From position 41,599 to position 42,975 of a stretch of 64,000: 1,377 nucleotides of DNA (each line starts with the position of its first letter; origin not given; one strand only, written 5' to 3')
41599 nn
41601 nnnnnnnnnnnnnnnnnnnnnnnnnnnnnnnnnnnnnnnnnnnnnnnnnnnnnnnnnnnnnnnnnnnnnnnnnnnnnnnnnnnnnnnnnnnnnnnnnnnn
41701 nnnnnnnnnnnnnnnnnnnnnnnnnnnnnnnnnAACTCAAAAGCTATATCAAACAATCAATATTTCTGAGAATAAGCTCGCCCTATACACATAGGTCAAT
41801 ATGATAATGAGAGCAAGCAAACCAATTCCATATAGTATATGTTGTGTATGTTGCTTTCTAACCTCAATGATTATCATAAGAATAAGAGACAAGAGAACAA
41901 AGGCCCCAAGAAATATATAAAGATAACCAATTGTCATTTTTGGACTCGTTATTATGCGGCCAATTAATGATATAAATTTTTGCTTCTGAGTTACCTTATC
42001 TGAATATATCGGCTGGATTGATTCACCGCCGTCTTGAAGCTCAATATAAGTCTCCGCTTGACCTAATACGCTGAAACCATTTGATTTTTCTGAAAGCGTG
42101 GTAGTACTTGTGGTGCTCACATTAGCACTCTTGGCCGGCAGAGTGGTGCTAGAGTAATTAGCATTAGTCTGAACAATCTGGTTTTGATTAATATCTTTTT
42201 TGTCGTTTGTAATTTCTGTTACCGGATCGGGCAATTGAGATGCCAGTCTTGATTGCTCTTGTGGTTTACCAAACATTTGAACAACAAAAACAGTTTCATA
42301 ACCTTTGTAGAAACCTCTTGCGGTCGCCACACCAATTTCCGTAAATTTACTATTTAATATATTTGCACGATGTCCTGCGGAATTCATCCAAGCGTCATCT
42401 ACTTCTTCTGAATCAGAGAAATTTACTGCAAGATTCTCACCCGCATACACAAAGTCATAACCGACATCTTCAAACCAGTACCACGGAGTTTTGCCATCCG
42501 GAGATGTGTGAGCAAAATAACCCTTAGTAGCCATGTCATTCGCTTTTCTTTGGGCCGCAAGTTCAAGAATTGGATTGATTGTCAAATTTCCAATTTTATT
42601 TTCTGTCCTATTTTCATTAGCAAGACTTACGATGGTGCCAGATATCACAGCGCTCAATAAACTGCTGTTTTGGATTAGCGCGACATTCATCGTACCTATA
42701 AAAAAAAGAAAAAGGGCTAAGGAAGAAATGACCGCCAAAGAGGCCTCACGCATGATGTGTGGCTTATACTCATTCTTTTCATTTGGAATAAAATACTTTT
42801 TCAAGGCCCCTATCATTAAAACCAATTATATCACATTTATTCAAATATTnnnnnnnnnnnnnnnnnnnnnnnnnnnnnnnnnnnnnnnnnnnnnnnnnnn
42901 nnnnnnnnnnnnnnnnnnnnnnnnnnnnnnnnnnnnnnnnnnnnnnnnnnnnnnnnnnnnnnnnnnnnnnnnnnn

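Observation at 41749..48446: Sortase locus: two CAP-domain proteins, a sortase and a 1439-aa surface protein with a non-canonical LPxxG-like sorting signal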

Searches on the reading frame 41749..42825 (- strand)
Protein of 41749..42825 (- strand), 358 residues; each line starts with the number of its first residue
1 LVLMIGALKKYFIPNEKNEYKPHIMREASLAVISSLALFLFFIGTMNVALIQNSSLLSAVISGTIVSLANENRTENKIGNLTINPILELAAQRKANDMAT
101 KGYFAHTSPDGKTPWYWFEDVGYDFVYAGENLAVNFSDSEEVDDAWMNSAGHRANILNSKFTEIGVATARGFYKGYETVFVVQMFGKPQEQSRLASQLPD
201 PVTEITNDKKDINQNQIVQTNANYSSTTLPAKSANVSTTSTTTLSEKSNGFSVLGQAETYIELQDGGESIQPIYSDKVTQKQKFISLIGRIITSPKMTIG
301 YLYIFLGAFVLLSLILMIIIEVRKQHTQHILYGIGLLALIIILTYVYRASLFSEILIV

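Call 3: search_protein_families(library=pfam, proteins=[window:41749-42825:-], max_evalue=0.01)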
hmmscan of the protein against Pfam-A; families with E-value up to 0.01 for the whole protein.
window:41749-42825:- (358 aa): 1 family
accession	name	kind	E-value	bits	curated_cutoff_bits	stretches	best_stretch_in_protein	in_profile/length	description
PF00188.32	CAP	-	2.1e-18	67.7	21.1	1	68-185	3-117/117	Cysteine-rich secretory protein family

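Call 4: search_protein_families(library=ncbifam, proteins=[window:41749-42825:-], max_evalue=0.01)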
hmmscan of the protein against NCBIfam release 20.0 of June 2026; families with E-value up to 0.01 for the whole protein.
window:41749-42825:- (358 aa): 2 families
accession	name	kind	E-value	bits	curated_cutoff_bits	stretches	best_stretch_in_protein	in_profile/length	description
TIGR02909.1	spore_YkwD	subfamily_domain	5.8e-31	107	171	1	64-185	7-125/127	uncharacterized protein, YkwD family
NF052539.1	DivAsocLipDalA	equivalog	7.7e-13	48.6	200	1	59-168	45-154/169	divisome-associated lipoprotein DalA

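Call 34: find_homologous_proteins(query=window:41749-42825:-, max_evalue=0.00001)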
Query window:41749-42825:- (358 aa): 2720 proteins with E <= 0.00001 among 8000 candidates; the best 120 are listed.
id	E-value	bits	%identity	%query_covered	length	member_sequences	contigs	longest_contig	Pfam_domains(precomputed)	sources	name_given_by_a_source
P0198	7.3e-228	773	100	99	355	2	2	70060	PF00188.33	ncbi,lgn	-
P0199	4.7e-111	389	52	99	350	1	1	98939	PF00188.33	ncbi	-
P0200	1.2e-109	384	52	99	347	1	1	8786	PF00188.33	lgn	-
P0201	8.9e-109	382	51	99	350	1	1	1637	PF00188.33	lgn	-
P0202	8.2e-108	378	51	99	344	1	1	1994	PF00188.33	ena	-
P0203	2.1e-107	377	51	98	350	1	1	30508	PF00188.33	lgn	-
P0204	4.0e-107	376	53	98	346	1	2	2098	PF00188.33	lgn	-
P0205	5.4e-106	372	50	99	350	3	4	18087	PF00188.33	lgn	-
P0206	3.4e-104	366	51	98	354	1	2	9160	PF00188.33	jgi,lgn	-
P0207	4.7e-104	366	50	99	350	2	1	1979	PF00188.33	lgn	-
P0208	7.8e-102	359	49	99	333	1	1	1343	PF00188.33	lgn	-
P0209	1.1e-101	358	51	99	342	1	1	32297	PF00188.33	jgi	jgi:uncharacterized protein YkwD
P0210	2.0e-101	357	50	98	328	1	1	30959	PF00188.33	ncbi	-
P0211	1.4e-100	355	47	99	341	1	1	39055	PF00188.33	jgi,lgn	jgi:hypothetical protein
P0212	1.6e-100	354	49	99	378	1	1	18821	PF00188.33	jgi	jgi:hypothetical protein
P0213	5.4e-100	353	49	98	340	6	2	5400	PF00188.33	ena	-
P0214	1.7e-99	351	48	98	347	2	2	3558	PF00188.33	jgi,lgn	-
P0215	5.7e-98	346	50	98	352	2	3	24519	PF00188.33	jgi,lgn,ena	-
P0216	6.4e-98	346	47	99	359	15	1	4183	PF00188.33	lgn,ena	-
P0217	3.2e-97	344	48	99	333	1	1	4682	PF00188.33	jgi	jgi:Cysteine-rich secretory protein family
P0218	4.0e-97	343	48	98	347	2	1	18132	PF00188.33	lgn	-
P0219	2.5e-96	341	46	99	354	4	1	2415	PF00188.33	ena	-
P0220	6.0e-96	339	48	99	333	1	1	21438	PF00188.33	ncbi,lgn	-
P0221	2.1e-95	338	48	99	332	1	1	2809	PF00188.33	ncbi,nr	ncbi:hypothetical protein K2Q08_02260 [Patescibacteria group bacterium]|nr:hypothetical protein [Pat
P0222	4.2e-95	337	46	92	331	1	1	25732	PF00188.33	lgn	-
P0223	2.4e-94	334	49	99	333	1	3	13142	PF00188.33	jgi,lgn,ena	-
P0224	2.5e-94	334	45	99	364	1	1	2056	PF00188.33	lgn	-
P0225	2.0e-93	331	47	99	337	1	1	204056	PF00188.33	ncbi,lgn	-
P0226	4.7e-93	330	45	99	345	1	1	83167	PF00188.33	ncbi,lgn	-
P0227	4.9e-93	330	47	98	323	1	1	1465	PF00188.33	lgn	-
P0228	9.3e-93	329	47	99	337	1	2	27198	PF00188.33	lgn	-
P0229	1.3e-92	328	48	99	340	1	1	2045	PF00188.33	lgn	-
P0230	4.3e-92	327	45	98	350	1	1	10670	PF00188.33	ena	-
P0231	1.1e-91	325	44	98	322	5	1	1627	PF00188.33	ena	-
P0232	2.0e-91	325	47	99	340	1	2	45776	PF00188.33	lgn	-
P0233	6.9e-91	323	46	98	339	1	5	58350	PF00188.33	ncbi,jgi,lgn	-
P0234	8.5e-91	322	46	98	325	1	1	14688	PF00188.33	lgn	-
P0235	2.2e-90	321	46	99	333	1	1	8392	PF00188.33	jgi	-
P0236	2.8e-90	321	45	99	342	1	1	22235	PF00188.33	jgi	jgi:hypothetical protein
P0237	6.3e-90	320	44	98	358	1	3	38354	PF00188.33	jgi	-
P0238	1.8e-89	318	43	98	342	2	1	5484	PF00188.33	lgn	-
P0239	2.3e-88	314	44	98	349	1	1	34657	PF00188.33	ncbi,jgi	jgi:hypothetical protein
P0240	1.1e-87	312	47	98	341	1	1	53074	PF00188.33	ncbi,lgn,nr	ncbi:CAP domain-containing protein [Patescibacteria group bacterium]|nr:MAG: CAP domain-containing p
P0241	3.6e-87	311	46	97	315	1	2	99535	PF00188.33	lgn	-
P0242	6.6e-87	310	43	98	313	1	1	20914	PF00188.33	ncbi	-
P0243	6.1e-86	306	46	99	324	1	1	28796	PF00188.33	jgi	jgi:hypothetical protein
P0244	8.9e-86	306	45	98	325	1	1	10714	PF00188.33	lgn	-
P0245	1.9e-85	305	45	98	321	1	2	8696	PF00188.33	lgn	-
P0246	2.8e-85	304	43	98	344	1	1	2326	PF00188.33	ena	-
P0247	5.0e-85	303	44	99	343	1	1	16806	PF00188.33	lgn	-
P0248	1.6e-84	302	44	99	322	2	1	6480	PF00188.33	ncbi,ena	-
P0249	1.6e-84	302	47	93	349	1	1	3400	PF00188.33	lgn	-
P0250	1.7e-84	302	44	97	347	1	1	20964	PF00188.33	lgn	-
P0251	4.8e-84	300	41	98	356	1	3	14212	PF00188.33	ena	-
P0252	7.0e-84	300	41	91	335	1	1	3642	PF00188.33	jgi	jgi:hypothetical protein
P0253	1.4e-83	299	45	90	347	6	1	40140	PF00188.33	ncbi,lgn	-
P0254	1.7e-83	298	43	98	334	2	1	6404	PF00188.33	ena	-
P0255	3.8e-83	297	44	98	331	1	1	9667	PF00188.33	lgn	-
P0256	4.8e-83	297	41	98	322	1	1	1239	PF00188.33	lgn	-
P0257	5.5e-83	297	43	98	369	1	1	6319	PF00188.33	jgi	-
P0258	1.8e-82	295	45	98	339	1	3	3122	PF00188.33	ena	-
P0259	2.1e-82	295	43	98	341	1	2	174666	PF00188.33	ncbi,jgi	jgi:hypothetical protein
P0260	2.1e-82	295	42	98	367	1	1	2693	PF00188.33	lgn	-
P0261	3.7e-82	294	42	99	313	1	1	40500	PF00188.33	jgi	jgi:hypothetical protein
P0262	6.1e-82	293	43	99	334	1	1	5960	PF00188.33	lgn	-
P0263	9.0e-82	293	44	93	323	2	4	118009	PF00188.33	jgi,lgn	-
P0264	1.3e-81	292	44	98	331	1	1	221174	PF00188.33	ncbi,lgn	-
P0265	1.4e-81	292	42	98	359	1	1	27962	PF00188.33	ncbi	-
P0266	1.6e-81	292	42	100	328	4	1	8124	PF00188.33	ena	-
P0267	1.8e-81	292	43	99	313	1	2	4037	PF00188.33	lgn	-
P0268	1.8e-81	292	44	99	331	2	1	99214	PF00188.33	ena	-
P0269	2.5e-81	291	43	97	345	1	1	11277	PF00188.33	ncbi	-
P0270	3.3e-81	291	43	94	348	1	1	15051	PF00188.33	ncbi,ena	-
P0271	4.1e-81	291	43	98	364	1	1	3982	PF00188.33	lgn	-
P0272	4.8e-81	290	44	99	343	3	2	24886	PF00188.33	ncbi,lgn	ncbi:MAG: CAP domain-containing protein [Minisyncoccia bacterium]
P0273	1.0e-80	289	42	98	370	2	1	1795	PF00188.33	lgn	-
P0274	1.5e-80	289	46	99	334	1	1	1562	PF00188.33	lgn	-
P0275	1.7e-80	289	42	99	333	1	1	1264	PF00188.33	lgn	-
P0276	1.9e-80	288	42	99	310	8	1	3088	PF00188.33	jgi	jgi:hypothetical protein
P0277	2.2e-80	288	45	98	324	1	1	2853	PF00188.33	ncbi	-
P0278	2.4e-80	288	45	99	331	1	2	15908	PF00188.33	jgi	jgi:hypothetical protein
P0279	4.5e-80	287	42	99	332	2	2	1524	PF00188.33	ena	-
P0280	6.2e-80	287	44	97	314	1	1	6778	PF00188.33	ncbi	-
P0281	6.9e-80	287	39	98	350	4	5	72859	PF00188.33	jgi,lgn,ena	-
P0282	9.7e-80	286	41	99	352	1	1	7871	PF00188.33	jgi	jgi:hypothetical protein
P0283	1.2e-79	286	42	98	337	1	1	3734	PF00188.33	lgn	-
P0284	1.3e-79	286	41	99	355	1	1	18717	PF00188.33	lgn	-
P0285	1.3e-79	286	40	100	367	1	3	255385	PF00188.33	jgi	jgi:hypothetical protein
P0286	1.4e-79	286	43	96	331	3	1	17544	PF00188.33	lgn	-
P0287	1.8e-79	285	42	98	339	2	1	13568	PF00188.33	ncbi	-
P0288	1.9e-79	285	42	98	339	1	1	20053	PF00188.33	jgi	jgi:hypothetical protein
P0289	2.1e-79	285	43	98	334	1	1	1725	PF00188.33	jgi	jgi:uncharacterized protein YkwD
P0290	2.3e-79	285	42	99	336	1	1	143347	PF00188.33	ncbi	-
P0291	3.1e-79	284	38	100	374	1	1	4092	PF00188.33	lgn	-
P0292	3.2e-79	284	43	98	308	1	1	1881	PF00188.33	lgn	-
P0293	4.8e-79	284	42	98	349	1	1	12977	PF00188.33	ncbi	-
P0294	4.9e-79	284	41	92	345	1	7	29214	PF00188.33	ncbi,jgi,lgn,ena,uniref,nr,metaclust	ncbi:MAG: hypothetical protein CO183_00850 [Candidatus Zambryskibacteria bacterium CG_4_9_14_3_um_fi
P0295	6.5e-79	283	42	92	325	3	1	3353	PF00188.33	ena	-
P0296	6.7e-79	283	43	98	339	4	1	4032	PF00188.33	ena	-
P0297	6.7e-79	283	44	98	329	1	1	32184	PF00188.33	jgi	jgi:hypothetical protein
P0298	8.0e-79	283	40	98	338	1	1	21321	PF00188.33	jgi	jgi:Cysteine-rich secretory protein family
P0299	1.1e-78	283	41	100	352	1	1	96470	PF00188.33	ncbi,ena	-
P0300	1.3e-78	282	44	89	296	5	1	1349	PF00188.33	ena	-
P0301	1.7e-78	282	40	99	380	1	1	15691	PF00188.33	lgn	-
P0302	1.8e-78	282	39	91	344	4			PF00188.33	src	-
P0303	2.1e-78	282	41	99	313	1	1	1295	PF00188.33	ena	-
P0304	2.2e-78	282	43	98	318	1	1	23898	PF00188.33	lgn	-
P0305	2.5e-78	281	40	99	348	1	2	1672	PF00188.33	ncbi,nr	ncbi:MAG: hypothetical protein HYW88_03370, partial [Candidatus Sungbacteria bacterium]|nr:hypotheti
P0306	2.8e-78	281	42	96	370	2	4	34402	PF00188.33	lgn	-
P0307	3.8e-78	281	40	95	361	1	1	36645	PF00188.33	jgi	jgi:hypothetical protein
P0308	3.9e-78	281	39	98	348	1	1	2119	PF00188.33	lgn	-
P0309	4.3e-78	281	42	99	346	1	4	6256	PF00188.33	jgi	-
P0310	5.7e-78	280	40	98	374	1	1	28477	PF00188.33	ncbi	-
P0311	7.1e-78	280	42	99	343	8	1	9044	PF00188.33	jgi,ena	-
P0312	7.1e-78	280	42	99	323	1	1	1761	PF00188.33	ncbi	-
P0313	7.4e-78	280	42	99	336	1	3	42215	PF00188.33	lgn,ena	-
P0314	8.4e-78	280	39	98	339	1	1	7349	PF00188.33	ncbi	-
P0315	8.5e-78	280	42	99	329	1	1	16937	PF00188.33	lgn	-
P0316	8.5e-78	280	42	98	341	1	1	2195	PF00188.33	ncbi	-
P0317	9.8e-78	280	40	98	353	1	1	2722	PF00188.33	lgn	-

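Call 35: find_encoding_contigs(protein=P0285, flank=8000, max_places=1)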
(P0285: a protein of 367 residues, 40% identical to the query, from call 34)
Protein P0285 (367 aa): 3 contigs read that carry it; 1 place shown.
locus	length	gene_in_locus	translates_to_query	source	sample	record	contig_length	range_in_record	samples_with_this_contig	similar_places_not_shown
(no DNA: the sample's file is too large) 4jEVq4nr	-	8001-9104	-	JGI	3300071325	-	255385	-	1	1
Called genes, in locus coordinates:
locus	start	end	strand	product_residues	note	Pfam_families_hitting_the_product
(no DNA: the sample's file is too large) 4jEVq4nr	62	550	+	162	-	PF07963:N_methyl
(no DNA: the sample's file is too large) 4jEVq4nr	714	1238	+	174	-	-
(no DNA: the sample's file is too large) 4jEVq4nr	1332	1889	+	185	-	PF01928:CYTH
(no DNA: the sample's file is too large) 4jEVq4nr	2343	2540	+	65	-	-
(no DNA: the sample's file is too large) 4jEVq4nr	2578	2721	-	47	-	-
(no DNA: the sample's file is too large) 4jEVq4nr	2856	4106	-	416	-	PF00070:Pyr_redox (faint), PF00890:FAD_binding_2, PF01134:GIDA (faint), PF01266:DAO (faint), PF03486:HI0933_like, PF07992:Pyr_redox_2 (faint), PF12831:FAD_oxidored, PF22780:HI0933_like_1st, +1 more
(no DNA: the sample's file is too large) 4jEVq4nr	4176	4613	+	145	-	-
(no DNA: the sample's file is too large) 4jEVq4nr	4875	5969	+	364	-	PF04851:ResIII, PF00270:DEAD, PF16203:ERCC3_RAD25_C (weak), PF00271:Helicase_C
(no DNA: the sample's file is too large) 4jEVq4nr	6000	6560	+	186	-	-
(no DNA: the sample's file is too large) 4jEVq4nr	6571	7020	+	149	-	PF05055:DUF677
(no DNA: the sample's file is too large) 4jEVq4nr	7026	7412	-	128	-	-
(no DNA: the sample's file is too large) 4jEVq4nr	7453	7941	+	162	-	-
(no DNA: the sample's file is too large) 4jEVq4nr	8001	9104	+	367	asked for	PF00188:CAP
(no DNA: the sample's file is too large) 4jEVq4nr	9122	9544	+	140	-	PF09864:MliC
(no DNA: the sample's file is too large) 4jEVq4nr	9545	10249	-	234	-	PF01479:S4 (weak), PF00849:PseudoU_synth_2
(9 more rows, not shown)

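Call 36: find_encoding_contigs(protein=P0264, flank=8000, max_places=1)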
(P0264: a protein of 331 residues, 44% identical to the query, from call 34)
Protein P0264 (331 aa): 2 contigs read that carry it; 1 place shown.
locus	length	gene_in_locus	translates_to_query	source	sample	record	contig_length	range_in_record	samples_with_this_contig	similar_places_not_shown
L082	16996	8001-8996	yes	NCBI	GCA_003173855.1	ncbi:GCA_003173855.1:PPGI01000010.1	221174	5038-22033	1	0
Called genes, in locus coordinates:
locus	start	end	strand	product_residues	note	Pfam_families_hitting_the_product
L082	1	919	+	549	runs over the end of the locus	PF00118:Cpn60_TCP1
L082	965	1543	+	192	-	PF04011:LemA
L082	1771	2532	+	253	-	-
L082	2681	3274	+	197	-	PF00990:GGDEF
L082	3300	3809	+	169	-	PF00293:NUDIX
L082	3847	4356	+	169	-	PF00293:NUDIX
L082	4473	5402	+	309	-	PF00413:Peptidase_M10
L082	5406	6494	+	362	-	PF14307:Glyco_tran_WbsX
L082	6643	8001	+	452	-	PF01471:PG_binding_1 (weak)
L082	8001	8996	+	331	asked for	PF00188:CAP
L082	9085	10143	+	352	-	PF02156:Glyco_hydro_26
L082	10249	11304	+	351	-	PF00535:Glycos_transf_2, PF13641:Glyco_tranf_2_3, PF01644:Chitin_synth_1 (faint), PF13632:Glyco_trans_2_3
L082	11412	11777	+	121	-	PF12200:DUF3597 (weak)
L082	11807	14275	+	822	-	-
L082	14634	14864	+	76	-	-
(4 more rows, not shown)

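Call 37: find_encoding_contigs(protein=P0259, flank=8000, max_places=1)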
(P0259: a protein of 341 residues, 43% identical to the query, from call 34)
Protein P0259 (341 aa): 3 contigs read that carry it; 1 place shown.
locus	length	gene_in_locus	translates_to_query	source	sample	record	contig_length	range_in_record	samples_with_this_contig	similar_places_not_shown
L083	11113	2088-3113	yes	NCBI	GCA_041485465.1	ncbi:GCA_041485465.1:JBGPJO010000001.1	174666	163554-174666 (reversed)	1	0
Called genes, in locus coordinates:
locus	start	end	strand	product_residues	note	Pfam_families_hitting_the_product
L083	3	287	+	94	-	?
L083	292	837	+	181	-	PF02600:DsbB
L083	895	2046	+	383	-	PF05496:RuvB_N, PF00004:AAA, PF07728:AAA_5 (faint), PF13173:AAA_14 (weak), PF16193:AAA_assoc_2, PF12002:MgsA_C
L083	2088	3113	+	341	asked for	PF00188:CAP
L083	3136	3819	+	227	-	PF00702:Hydrolase, PF12710:HAD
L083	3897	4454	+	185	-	PF23951:DUF7282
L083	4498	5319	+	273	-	PF00730:HhH-GPD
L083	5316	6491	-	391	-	PF12832:MFS_1_like (faint), PF07690:MFS_1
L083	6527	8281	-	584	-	PF00753:Lactamase_B, PF23023:Anti-Pycsar_Apyc1 (faint), PF12706:Lactamase_B_2, PF22505:RNase_J_b_CASP, PF17770:RNase_J_C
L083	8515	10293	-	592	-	PF00496:SBP_bac_5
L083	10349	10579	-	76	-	PF03840:SecG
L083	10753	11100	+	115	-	PF00166:Cpn10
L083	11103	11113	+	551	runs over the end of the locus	PF00118:Cpn60_TCP1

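Call 38: find_encoding_contigs(protein=P0290, flank=8000, max_places=1)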
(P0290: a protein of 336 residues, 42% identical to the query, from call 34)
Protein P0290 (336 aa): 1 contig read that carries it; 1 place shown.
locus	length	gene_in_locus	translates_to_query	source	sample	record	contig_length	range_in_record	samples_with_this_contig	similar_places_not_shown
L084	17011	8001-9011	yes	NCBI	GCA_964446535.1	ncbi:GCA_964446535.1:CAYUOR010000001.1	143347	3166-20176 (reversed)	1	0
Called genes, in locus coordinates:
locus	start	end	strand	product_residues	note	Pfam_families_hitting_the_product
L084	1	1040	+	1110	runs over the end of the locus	-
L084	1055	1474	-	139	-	PF00892:EamA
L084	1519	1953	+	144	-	-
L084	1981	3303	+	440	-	PF00275:EPSP_synthase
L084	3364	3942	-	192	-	-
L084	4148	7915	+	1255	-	PF24514:SpaA_4, PF04862:DUF642 (weak), PF01471:PG_binding_1 (weak)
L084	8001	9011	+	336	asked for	PF00188:CAP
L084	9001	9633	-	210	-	-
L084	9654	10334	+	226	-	PF02463:SMC_N, PF00005:ABC_tran, PF13304:AAA_21 (weak)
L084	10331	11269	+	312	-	PF18075:FtsX_ECD, PF02687:FtsX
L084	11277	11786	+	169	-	PF07731:Cu-oxidase_2 (faint), PF13473:Cupredoxin_1, PF00127:Copper-bind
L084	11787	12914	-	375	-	PF04041:Glyco_hydro_130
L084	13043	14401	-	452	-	PF13522:GATase_6, PF13537:GATase_7, PF00156:Pribosyltran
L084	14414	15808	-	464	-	PF01946:Thi4 (weak), PF01266:DAO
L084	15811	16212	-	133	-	PF07883:Cupin_2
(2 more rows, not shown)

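Call 62: find_encoding_contigs(protein=P0198, flank=2000, max_places=3)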
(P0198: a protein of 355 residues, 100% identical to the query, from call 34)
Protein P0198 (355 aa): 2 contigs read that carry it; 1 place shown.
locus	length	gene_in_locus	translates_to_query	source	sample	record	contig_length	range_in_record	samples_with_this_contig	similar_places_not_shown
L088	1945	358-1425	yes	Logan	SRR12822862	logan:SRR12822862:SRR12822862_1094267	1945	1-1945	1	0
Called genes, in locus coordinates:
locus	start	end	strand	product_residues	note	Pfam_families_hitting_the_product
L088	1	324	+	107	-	?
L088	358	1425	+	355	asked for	PF00188:CAP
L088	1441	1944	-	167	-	?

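Call 80: find_encoding_contigs(protein=P0299, flank=7000, max_places=1)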
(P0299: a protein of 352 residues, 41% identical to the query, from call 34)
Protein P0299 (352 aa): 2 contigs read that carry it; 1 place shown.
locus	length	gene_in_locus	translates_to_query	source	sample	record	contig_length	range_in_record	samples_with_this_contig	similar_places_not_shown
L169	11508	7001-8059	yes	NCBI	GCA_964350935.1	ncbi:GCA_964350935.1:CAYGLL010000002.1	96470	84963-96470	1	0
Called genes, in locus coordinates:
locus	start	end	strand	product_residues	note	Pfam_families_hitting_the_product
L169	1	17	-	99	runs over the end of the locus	-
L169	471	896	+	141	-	-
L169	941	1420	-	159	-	PF04969:CS (faint), PF00011:HSP20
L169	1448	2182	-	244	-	PF13367:PrsW-protease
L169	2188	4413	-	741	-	PF00133:tRNA-synt_1, PF09334:tRNA-synt_1g (weak), PF00133:tRNA-synt_1, PF08264:Anticodon_1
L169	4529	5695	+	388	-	-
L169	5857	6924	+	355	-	PF01471:PG_binding_1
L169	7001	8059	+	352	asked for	PF00188:CAP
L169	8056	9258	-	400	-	PF00814:TsaD, PF22521:HypF_C_2 (faint)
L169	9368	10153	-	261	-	PF00483:NTP_transferase, PF01128:IspD, PF02348:CTP_transf_3 (weak), PF12804:NTP_transf_3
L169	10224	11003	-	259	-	PF00483:NTP_transferase, PF12804:NTP_transf_3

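Call 81: find_encoding_contigs(protein=P0263, flank=7000, max_places=1)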
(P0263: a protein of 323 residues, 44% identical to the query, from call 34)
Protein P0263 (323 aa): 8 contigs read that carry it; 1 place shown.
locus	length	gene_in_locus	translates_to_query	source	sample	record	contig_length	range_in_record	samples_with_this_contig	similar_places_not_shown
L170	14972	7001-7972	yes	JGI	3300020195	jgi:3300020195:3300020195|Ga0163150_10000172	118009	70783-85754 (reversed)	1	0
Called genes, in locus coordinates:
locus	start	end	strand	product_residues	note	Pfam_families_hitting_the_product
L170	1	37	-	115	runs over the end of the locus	-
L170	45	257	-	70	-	PF24250:HVO_2718 (weak), PF12844:HTH_19, PF13560:HTH_31 (weak), PF01381:HTH_3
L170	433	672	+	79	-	-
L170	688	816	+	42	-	-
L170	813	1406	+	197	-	PF13328:HD_4, PF01966:HD (weak)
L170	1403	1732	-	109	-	-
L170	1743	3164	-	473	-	PF06414:Zeta_toxin (weak), PF13671:AAA_33 (faint)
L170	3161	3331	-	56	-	-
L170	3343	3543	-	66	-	PF13560:HTH_31, PF12844:HTH_19, PF01381:HTH_3, PF13443:HTH_26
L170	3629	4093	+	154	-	-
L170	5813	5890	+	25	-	-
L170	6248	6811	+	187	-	PF00730:HhH-GPD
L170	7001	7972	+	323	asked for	PF00188:CAP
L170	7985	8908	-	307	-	PF00890:FAD_binding_2 (faint), PF01134:GIDA (faint), PF01266:DAO (faint), PF03486:HI0933_like (faint), PF07992:Pyr_redox_2, PF12831:FAD_oxidored (faint), PF13738:Pyr_redox_3, PF00070:Pyr_redox (weak)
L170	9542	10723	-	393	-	PF00091:Tubulin, PF12327:FtsZ_C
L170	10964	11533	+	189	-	-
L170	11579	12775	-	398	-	PF02491:SHS2_FTSA, PF11104:PilM_2, PF14450:FtsA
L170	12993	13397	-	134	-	PF02130:YbeY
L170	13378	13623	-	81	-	-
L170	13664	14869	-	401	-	PF03129:HGTP_anticodon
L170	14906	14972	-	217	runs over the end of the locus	PF10502:Peptidase_S26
